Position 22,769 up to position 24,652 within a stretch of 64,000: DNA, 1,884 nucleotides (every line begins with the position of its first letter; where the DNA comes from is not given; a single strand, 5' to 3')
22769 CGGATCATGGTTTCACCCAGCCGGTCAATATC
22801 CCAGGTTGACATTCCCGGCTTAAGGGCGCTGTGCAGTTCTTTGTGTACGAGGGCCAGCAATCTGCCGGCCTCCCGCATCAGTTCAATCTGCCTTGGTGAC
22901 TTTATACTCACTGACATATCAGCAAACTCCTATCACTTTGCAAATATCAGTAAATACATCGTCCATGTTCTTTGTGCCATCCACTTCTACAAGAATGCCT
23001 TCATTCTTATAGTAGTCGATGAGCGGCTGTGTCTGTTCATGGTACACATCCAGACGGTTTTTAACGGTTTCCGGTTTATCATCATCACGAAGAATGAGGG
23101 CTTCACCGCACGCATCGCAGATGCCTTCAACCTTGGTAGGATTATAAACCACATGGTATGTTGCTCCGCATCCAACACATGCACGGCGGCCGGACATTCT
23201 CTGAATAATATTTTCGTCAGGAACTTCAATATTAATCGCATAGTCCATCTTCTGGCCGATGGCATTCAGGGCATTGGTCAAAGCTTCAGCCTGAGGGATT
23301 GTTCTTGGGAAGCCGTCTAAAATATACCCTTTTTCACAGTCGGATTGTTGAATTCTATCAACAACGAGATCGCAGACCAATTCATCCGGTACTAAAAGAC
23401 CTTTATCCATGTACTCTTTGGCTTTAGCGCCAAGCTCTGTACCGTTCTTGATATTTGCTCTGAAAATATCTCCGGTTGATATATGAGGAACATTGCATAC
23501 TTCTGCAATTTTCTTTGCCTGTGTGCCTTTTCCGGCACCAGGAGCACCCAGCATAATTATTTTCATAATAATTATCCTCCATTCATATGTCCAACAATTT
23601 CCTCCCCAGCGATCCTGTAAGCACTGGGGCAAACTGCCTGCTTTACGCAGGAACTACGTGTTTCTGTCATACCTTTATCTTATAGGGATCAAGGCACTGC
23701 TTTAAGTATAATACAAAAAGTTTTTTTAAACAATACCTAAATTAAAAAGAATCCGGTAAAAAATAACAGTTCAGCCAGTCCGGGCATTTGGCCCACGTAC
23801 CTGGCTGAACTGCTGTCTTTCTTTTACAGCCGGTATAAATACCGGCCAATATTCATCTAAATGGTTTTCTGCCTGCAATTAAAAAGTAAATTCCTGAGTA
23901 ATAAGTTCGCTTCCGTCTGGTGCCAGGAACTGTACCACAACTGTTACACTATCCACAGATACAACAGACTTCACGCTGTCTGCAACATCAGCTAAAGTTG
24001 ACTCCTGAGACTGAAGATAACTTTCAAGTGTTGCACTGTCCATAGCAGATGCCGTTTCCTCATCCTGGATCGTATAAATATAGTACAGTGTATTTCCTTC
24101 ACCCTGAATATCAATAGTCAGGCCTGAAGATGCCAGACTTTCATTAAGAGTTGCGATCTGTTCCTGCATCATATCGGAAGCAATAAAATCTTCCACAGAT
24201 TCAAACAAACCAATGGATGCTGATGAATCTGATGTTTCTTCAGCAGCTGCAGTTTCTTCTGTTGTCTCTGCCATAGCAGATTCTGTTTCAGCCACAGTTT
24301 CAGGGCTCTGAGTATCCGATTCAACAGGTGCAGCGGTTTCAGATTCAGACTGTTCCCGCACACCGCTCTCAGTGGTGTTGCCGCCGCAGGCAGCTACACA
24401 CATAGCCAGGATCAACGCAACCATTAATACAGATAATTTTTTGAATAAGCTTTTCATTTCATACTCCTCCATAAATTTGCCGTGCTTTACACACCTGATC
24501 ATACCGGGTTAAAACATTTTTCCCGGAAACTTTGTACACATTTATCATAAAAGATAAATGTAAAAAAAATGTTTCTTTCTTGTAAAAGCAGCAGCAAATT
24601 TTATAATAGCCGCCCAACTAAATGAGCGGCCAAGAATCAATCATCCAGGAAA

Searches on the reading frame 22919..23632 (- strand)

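Call 5: search_protein_families(library=pfam, proteins=[window:22919-23632:-], max_evalue=0.01)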
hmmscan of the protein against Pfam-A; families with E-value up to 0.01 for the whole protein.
window:22919-23632:- (237 aa): 6 families
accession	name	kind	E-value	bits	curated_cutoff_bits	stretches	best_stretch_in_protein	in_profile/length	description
PF00406.28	ADK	-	6.9e-59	198.7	26.8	1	27-212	1-150/151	Adenylate kinase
PF13207.12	AAA_17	-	2.6e-30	105.9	27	1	28-150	1-123/136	AAA domain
PF05191.20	ADK_lid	-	1.6e-17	63.6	26.6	1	149-184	1-36/36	Adenylate kinase, active site lid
PF17213.9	Hydin_ADK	-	1.4e-06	29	27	1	80-107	168-195/196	Hydin Adenylate kinase-like domain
PF13238.12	AAA_18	-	0.00062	20.7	29.4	1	25-150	1-112/128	AAA domain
PF13671.12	AAA_33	-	0.0019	18.9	27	1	25-150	2-119/143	AAA domain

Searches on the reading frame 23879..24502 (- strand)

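Call 5: search_protein_families(library=pfam, proteins=[window:23879-24502:-], max_evalue=0.01)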
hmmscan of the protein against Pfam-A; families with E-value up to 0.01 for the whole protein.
window:23879-24502:- (207 aa): 2 families
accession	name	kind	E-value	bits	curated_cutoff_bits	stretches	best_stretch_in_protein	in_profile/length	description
PF16146.10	DUF4854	-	2e-23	83.1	28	1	103-205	1-102/102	Domain of unknown function (DUF4854)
PF01456.22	Mucin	-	0.0044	17.5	34.7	1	25-91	6-71/143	Mucin-like glycoprotein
